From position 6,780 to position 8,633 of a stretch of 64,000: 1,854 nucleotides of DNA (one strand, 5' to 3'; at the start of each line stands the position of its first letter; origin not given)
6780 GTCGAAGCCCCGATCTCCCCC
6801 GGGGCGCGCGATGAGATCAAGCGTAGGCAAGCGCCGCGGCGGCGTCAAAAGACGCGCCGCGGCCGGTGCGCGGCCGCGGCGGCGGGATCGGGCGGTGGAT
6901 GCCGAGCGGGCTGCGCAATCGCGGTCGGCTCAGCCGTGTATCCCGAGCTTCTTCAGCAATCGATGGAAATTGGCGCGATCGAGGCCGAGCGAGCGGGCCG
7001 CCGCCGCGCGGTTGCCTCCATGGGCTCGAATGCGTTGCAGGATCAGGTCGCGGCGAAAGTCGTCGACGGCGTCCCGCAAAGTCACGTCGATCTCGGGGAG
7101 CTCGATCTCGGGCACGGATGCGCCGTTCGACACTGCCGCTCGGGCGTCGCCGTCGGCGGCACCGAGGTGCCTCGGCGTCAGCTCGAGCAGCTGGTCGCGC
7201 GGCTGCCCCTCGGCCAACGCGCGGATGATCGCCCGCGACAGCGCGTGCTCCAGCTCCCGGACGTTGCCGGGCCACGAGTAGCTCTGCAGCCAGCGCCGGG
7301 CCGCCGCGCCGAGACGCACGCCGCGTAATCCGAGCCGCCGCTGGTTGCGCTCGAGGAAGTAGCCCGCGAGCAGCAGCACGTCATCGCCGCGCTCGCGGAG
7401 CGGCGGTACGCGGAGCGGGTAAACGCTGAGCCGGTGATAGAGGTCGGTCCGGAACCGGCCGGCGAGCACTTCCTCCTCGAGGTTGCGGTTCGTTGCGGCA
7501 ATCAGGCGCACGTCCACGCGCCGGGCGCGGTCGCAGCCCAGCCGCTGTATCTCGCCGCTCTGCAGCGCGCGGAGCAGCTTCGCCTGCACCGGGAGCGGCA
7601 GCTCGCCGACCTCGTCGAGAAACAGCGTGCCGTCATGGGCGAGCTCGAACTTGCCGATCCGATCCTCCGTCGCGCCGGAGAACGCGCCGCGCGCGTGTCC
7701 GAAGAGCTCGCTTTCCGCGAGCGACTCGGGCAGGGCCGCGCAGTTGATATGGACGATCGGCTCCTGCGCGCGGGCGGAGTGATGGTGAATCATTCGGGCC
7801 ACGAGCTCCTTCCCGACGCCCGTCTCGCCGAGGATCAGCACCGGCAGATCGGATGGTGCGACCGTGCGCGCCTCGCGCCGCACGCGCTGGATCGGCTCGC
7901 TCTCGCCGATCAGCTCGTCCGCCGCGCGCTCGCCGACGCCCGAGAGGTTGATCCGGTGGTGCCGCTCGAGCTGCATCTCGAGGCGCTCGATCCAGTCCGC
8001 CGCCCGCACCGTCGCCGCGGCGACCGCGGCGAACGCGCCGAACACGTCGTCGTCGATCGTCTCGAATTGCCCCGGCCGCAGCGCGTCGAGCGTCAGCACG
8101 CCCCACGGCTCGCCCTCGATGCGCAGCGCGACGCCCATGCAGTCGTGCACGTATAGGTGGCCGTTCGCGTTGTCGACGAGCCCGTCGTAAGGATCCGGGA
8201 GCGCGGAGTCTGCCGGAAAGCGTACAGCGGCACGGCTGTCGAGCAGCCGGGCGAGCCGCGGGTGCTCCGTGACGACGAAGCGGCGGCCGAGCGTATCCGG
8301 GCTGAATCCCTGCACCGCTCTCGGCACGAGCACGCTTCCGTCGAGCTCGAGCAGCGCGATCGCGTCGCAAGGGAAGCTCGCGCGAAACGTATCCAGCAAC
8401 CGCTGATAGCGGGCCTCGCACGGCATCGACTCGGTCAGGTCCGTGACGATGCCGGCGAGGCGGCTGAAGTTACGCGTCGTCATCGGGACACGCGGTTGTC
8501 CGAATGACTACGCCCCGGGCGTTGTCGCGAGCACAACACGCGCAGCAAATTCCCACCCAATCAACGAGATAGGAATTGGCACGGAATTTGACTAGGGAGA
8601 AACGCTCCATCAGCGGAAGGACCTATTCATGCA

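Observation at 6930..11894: NorR/sigma-54-controlled operon: NirK-family reductase, dihaem c, monohaem c, two-domain multicopper oxidase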

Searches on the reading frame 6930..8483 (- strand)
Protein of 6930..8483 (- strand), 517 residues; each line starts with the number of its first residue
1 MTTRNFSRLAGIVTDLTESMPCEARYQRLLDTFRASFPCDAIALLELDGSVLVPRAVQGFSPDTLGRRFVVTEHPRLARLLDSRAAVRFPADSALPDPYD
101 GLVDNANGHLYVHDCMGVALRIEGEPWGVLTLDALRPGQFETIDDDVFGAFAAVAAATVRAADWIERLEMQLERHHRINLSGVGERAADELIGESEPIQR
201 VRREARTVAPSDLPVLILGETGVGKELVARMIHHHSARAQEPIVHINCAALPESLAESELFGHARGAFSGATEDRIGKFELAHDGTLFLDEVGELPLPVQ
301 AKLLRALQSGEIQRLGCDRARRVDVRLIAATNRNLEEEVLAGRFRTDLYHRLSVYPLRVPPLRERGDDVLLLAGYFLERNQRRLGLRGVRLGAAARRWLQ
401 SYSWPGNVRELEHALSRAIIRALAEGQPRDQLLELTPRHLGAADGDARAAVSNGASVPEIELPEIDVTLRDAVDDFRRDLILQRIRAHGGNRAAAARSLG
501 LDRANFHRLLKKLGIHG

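Call 6: search_protein_families(library=pfam, proteins=[window:6930-8483:-], max_evalue=0.01)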
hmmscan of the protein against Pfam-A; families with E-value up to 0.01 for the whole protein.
window:6930-8483:- (517 aa): 10 families
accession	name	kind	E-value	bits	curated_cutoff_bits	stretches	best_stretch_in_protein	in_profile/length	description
PF00158.32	Sigma54_activat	-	2.9e-69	232.5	20.2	1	191-357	1-167/168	Sigma-54 interaction domain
PF14532.12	Sigma54_activ_2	-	7.8e-24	84.9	25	1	192-362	1-138/138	Sigma-54 interaction domain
PF25601.1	AAA_lid_14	-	5.2e-16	58.7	27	1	363-422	1-60/87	AAA+ ATPase lid domain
PF01590.32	GAF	-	8.2e-08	33.3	22.4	1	23-158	3-132/133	GAF domain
PF07728.20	AAA_5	-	3.7e-06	27.4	22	1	214-335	1-125/139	AAA domain (dynein-related subfamily)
PF02954.25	HTH_8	-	8e-06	25.9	22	1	476-512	5-41/42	Bacterial regulatory protein, Fis family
PF01078.27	Mg_chelatase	-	5.2e-05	23.2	20.3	1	269-332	92-157/207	Magnesium chelatase, subunit ChlI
PF13185.12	GAF_2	-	0.00014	22.5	28.6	1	27-158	9-134/136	GAF domain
PF00004.35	AAA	-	0.00015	22.7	21.2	1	215-349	1-128/131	ATPase family associated with various cellular activities (AAA)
PF18024.7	HTH_50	-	0.0011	19.1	27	1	468-515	3-49/50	Helix-turn-helix domain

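Call 7: search_protein_families(library=ncbifam, proteins=[window:6930-8483:-], max_evalue=0.01)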
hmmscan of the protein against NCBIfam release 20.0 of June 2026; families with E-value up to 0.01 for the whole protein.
window:6930-8483:- (517 aa): 29 families (the best 25 are shown)
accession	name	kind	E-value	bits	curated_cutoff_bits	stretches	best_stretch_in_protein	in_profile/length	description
NF003451.0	PRK05022.1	equivalog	1.5e-212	706.9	476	1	6-516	6-511/512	nitric oxide reductase transcriptional regulator NorR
TIGR01817.1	nifA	equivalog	4.2e-97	326.1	528.85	1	116-422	112-428/534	nif-specific transcriptional activator NifA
NF038308.1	RNA_repair_RtcR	equivalog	3.6e-90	303.3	650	1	188-505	179-503/530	RNA repair transcriptional activator RtcR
TIGR02915.1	PEP_resp_reg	equivalog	2e-88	297.2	502.6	1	171-515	121-444/445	PEP-CTERM-box response regulator transcription factor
TIGR01818.1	ntrC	equivalog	1.1e-86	291.5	558.6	1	185-513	130-463/463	nitrogen regulation protein NR(I)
NF050807.1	TransRegFlbDCaul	equivalog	2.9e-86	290.1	750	1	188-502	117-427/454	sigma-54-dependent transcriptional regulator FlbD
TIGR02329.1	propionate_PrpR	equivalog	2.2e-83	280.7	499.2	1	185-512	208-526/526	propionate catabolism operon regulatory protein PrpR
NF041552.1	TF_PrdR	equivalog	1e-81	275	795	1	185-511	263-574/577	sigma-54 dependent transcriptional regulator PrdR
NF008469.0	PRK11361.1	equivalog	2.5e-81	273.7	714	1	188-515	142-456/461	acetoacetate metabolism transcriptional regulator AtoC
TIGR02974.1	phageshock_pspF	equivalog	6.9e-81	272.1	443.55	1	191-512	1-335/336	phage shock protein operon transcriptional activator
NF011958.0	PRK15429.1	equivalog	2.6e-80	270.9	830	1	187-456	377-640/692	formate hydrogenlyase transcriptional activator FlhA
NF051870.1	NAssimRespRegNtrX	equivalog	8.9e-80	268.8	600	1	184-515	134-452/452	nitrogen assimilation response regulator NtrX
NF041906.1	V4R_TF_MobR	exception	4e-79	266.5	999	1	191-512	234-543/544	phenol degradation transcriptional regulator MobR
NF007689.0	PRK10365.1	equivalog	7.9e-76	255.6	760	1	188-505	138-434/441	sigma-54-dependent response regulator transcription factor ZraR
NF011953.0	PRK15424.1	equivalog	3.2e-75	253.8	703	1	178-512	208-533/538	propionate catabolism operon regulatory protein PrpR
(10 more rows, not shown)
